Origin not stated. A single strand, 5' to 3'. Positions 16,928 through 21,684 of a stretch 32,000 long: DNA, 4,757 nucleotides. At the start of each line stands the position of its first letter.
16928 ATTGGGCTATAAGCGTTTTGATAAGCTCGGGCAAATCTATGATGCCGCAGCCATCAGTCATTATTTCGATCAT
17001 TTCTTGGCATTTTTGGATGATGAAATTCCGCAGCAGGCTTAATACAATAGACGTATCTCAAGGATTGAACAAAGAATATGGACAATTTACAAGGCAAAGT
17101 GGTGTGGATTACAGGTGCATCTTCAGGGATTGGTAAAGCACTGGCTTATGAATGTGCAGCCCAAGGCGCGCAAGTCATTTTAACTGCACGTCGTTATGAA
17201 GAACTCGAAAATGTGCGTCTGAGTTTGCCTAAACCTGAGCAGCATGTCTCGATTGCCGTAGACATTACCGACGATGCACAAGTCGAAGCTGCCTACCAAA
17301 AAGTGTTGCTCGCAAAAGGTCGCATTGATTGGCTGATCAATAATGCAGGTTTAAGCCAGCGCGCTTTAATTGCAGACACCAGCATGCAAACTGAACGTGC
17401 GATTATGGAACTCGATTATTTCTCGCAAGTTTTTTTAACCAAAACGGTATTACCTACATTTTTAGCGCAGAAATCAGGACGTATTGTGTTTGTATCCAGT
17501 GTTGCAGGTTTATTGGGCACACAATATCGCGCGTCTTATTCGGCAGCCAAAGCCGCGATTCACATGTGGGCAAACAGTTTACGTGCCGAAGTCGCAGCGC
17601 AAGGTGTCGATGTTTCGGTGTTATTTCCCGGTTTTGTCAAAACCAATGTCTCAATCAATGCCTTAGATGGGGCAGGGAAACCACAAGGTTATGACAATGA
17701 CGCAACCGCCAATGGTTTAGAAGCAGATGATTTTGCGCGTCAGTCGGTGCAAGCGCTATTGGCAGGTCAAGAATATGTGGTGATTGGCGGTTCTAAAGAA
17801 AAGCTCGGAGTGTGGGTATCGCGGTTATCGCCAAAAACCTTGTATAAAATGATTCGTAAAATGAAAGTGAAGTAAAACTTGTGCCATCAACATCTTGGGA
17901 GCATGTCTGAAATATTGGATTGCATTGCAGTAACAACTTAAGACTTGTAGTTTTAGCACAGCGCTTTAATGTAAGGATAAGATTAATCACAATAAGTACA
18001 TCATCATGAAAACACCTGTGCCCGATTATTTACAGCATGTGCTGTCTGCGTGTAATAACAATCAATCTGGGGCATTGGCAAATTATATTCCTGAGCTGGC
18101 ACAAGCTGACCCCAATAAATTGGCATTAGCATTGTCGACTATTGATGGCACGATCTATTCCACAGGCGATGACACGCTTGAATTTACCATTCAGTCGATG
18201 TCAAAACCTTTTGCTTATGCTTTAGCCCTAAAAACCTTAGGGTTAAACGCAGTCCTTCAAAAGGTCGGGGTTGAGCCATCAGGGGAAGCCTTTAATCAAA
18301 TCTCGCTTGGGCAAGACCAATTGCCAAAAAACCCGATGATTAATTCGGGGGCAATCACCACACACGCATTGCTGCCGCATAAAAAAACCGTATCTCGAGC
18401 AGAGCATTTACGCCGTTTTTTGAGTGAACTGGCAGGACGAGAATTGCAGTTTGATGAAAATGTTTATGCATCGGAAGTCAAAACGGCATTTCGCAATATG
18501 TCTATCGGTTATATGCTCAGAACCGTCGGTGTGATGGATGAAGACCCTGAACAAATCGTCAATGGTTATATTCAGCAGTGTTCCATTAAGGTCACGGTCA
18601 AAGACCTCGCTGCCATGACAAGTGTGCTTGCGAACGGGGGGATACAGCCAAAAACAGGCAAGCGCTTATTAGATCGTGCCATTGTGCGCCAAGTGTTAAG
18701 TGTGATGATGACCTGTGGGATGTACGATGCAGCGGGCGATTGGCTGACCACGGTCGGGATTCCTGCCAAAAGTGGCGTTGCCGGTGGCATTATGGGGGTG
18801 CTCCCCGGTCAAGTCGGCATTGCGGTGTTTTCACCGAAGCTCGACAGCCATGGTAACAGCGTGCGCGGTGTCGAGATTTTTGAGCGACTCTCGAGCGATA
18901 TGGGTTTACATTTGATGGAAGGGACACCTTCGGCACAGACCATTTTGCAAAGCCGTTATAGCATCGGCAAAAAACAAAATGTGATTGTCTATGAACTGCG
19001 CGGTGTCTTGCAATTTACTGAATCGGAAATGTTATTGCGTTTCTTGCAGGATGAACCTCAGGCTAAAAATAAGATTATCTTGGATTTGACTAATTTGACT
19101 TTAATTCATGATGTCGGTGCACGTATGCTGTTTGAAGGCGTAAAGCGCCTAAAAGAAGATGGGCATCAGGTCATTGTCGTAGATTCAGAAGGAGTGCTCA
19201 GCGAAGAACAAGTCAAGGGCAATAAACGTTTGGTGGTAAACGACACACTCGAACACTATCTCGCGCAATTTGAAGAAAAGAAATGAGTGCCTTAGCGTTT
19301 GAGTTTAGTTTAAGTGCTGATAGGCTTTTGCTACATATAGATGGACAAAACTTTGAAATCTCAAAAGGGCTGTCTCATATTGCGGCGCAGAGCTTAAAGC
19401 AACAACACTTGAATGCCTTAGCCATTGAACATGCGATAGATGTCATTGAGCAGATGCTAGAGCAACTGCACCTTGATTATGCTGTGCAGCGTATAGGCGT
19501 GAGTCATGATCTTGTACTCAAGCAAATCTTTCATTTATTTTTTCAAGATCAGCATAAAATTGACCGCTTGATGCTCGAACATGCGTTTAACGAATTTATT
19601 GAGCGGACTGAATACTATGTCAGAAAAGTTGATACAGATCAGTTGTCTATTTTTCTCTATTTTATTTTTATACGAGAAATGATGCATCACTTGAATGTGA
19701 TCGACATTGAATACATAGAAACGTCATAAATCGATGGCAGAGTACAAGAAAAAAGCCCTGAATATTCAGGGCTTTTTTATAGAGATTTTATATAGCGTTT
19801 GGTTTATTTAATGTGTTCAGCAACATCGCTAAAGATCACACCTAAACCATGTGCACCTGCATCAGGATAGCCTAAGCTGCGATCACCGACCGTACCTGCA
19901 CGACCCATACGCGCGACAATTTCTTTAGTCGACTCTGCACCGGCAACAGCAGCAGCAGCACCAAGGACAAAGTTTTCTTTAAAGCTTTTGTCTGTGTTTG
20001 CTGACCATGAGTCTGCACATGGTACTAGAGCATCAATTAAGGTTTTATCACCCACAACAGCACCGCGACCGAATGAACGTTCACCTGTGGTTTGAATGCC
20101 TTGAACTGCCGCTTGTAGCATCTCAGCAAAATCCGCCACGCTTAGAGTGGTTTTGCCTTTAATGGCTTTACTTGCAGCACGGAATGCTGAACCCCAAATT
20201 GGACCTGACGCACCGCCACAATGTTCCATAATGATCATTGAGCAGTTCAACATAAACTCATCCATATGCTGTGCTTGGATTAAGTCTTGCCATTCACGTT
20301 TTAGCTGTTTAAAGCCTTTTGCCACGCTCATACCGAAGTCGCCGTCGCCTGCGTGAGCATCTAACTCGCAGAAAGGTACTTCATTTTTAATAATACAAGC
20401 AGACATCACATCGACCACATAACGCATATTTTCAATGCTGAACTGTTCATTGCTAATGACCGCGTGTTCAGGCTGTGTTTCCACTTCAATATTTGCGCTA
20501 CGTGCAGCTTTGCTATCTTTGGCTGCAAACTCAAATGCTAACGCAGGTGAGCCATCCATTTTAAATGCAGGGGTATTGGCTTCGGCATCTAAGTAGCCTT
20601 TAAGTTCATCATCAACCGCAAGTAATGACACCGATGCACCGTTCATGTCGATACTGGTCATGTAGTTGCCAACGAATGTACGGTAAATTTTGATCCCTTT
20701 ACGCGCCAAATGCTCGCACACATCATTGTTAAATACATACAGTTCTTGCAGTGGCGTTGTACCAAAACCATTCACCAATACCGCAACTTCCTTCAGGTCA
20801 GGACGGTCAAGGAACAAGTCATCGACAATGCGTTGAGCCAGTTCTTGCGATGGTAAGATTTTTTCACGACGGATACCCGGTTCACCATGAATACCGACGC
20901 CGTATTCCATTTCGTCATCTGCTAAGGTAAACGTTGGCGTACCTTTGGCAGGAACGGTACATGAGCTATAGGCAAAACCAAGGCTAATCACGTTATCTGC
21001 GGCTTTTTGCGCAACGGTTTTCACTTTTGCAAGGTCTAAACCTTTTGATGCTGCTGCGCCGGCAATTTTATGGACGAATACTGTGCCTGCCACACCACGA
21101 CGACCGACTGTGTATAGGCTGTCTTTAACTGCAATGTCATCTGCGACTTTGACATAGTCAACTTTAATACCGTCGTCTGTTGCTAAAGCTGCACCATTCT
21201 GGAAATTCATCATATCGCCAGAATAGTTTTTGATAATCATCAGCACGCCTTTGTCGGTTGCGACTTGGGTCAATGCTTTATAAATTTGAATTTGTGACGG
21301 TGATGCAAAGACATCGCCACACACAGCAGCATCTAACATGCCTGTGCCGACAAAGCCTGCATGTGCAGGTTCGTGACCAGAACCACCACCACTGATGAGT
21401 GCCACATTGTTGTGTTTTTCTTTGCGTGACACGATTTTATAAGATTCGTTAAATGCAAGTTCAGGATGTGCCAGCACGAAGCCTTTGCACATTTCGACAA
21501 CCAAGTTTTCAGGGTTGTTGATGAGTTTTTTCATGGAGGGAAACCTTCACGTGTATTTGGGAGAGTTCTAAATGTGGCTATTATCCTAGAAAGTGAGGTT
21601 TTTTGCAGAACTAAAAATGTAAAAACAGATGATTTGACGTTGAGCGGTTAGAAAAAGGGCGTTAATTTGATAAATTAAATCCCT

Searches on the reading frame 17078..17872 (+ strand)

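Call 42: search_protein_families(library=pfam, max_evalue=0.001, proteins=[window:17078-17872:+])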
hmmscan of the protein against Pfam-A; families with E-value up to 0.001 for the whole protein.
window:17078-17872:+ (265 aa): 4 families
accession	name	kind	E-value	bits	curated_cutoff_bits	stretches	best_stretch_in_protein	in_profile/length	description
PF00106.31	adh_short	-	8.1e-51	172.7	26.6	1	7-194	1-189/195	short chain dehydrogenase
PF13561.12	adh_short_C2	-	4.3e-33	115.3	27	1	13-192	1-181/236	Enoyl-(Acyl carrier protein) reductase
PF08659.16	KR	-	2.7e-14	53.9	22.6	1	9-171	3-166/180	KR domain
PF01370.27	Epimerase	-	0.00016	21.7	20.9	1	10-171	2-159/240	NAD dependent epimerase/dehydratase family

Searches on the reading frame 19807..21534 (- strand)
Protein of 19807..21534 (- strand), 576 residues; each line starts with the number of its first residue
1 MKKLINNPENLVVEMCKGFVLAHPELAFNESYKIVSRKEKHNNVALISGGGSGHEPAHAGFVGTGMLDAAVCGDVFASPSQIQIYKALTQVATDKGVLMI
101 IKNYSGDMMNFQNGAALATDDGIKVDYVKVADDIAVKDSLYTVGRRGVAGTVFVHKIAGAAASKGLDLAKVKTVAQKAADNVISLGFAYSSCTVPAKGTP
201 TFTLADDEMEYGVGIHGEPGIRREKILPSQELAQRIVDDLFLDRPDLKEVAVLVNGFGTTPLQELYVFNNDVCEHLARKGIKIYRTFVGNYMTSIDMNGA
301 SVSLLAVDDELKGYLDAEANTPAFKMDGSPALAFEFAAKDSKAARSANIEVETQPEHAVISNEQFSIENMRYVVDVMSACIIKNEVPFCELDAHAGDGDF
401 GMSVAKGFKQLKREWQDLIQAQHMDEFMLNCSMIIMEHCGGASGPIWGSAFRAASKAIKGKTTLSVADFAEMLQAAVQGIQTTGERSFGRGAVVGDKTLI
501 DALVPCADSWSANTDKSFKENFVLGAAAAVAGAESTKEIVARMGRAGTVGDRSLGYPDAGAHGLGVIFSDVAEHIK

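Call 42: search_protein_families(library=pfam, max_evalue=0.001, proteins=[window:19807-21534:-])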
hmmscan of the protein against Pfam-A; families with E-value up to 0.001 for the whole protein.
window:19807-21534:- (576 aa): 2 families
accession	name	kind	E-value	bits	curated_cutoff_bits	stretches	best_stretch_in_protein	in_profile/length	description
PF02733.22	Dak1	-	1.8e-125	418.5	31.4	1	17-323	1-313/313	Dak1 domain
PF02734.22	Dak2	-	2.8e-44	151.5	27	1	395-572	2-173/174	DAK2 domain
